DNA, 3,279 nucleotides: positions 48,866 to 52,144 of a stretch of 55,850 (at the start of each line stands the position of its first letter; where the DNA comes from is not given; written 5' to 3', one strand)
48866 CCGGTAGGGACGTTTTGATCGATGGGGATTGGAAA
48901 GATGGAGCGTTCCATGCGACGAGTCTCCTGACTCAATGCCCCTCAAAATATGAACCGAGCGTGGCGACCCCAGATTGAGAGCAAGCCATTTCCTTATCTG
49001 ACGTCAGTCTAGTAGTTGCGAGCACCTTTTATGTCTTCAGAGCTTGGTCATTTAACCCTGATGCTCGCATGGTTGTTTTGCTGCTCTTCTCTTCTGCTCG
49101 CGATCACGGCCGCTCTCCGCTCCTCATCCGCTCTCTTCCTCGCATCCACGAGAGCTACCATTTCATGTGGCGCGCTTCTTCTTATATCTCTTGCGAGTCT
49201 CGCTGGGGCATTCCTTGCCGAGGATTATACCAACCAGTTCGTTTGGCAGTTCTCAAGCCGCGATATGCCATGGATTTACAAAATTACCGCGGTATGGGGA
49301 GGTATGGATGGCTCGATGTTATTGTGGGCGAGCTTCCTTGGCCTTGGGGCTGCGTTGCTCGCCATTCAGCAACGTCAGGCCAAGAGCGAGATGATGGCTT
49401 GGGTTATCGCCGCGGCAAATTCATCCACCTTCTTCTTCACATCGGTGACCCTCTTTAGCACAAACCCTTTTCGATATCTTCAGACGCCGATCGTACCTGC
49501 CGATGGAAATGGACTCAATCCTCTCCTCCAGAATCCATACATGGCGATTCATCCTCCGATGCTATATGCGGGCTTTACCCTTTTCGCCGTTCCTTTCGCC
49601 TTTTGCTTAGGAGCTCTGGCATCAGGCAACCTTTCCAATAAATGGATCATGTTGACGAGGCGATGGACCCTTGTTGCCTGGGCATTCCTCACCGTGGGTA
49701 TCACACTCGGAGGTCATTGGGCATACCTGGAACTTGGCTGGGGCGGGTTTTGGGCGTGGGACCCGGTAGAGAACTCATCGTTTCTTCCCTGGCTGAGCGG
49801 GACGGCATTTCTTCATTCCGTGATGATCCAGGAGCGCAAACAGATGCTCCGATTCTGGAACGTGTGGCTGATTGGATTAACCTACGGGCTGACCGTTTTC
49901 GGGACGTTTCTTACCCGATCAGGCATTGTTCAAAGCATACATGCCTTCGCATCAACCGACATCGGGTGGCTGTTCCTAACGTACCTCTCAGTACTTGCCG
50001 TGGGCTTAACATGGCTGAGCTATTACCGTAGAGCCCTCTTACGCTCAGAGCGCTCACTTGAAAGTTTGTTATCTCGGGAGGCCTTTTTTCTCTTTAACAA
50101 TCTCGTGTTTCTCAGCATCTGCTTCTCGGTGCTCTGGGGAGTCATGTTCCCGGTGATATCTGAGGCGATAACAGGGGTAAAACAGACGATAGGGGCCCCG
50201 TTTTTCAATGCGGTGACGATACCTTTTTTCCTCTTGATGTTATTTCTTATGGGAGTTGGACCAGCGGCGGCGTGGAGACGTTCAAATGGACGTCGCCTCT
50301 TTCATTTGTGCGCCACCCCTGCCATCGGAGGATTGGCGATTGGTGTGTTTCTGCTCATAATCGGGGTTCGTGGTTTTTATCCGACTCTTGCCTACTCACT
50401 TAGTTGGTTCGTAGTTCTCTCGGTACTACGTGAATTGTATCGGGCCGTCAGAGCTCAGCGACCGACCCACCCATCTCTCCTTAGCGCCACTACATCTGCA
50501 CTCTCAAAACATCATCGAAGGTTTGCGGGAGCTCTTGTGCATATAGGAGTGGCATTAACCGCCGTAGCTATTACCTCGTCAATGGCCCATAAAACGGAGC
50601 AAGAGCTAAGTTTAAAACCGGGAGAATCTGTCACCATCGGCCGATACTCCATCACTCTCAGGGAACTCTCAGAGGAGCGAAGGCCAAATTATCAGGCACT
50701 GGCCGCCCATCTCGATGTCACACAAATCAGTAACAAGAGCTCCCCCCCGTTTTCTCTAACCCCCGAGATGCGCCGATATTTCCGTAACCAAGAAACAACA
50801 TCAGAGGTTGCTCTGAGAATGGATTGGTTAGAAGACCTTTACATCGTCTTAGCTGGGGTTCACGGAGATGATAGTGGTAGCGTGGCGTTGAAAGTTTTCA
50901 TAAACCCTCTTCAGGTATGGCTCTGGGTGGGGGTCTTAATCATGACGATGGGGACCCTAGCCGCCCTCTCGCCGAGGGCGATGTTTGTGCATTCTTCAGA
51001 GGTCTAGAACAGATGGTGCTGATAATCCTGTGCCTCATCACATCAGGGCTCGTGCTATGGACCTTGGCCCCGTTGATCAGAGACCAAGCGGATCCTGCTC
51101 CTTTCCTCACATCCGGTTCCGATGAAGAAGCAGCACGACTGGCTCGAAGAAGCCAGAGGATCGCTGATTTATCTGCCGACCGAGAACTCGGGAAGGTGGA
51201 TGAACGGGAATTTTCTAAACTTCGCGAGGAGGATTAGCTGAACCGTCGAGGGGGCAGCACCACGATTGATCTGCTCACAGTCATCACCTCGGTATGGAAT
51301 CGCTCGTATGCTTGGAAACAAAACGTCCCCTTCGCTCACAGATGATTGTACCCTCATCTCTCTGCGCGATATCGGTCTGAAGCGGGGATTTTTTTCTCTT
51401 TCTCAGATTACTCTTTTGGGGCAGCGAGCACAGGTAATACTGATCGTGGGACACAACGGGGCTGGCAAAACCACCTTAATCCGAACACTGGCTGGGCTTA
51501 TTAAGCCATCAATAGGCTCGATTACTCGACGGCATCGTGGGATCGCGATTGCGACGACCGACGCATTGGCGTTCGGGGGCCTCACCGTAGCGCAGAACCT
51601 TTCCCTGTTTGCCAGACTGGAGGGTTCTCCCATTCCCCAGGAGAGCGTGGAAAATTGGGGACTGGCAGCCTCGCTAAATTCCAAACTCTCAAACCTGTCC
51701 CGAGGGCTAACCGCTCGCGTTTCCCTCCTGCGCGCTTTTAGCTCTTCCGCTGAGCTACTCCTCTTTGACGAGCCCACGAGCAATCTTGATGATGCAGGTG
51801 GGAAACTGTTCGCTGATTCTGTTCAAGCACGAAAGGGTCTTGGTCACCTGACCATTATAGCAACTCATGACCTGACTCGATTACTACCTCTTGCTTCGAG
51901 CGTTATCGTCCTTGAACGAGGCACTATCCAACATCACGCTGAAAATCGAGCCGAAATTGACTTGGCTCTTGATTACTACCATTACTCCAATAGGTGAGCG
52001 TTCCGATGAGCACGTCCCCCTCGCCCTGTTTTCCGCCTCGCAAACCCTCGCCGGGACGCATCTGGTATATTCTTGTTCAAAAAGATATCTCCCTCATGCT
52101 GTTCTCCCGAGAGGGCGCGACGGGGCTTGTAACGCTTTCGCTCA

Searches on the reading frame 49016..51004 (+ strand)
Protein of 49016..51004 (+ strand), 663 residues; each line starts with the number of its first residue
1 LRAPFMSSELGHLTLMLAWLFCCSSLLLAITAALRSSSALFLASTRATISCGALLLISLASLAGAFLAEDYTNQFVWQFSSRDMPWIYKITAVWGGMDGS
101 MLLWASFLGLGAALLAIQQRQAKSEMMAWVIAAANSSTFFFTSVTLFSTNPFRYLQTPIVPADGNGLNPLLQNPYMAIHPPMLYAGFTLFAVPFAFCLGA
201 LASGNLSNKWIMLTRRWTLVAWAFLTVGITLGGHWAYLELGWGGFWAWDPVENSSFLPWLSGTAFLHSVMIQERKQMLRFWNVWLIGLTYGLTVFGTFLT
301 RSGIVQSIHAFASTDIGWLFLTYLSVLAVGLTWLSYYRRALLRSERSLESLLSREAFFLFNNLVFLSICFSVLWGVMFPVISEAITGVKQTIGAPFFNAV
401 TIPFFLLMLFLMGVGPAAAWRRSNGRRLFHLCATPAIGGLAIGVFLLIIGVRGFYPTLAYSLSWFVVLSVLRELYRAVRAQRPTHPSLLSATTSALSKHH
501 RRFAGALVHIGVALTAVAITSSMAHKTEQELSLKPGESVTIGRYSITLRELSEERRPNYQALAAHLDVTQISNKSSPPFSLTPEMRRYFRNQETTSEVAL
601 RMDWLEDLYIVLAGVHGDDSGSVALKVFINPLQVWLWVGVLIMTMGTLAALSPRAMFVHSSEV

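Call 69: search_protein_families(library=pfam, proteins=[window:49016-51004:+], max_evalue=0.00001)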
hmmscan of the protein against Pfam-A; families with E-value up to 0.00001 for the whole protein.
window:49016-51004:+ (663 aa): 2 families
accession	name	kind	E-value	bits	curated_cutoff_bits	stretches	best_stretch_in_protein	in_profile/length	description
PF16327.10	CcmF_C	-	2.9e-64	217.8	28.7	1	326-653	5-322/323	Cytochrome c-type biogenesis protein CcmF C-terminal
PF01578.25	Cytochrom_C_asm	-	3.9e-32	112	29.9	1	94-302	1-206/212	Cytochrome C assembly protein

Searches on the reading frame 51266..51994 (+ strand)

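Call 69: search_protein_families(library=pfam, proteins=[window:51266-51994:+], max_evalue=0.00001)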
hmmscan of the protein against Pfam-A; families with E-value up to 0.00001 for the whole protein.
window:51266-51994:+ (243 aa): 1 family
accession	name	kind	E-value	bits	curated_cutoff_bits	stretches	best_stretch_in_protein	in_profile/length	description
PF00005.33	ABC_tran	-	4e-19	70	25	1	47-172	3-137/137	ABC transporter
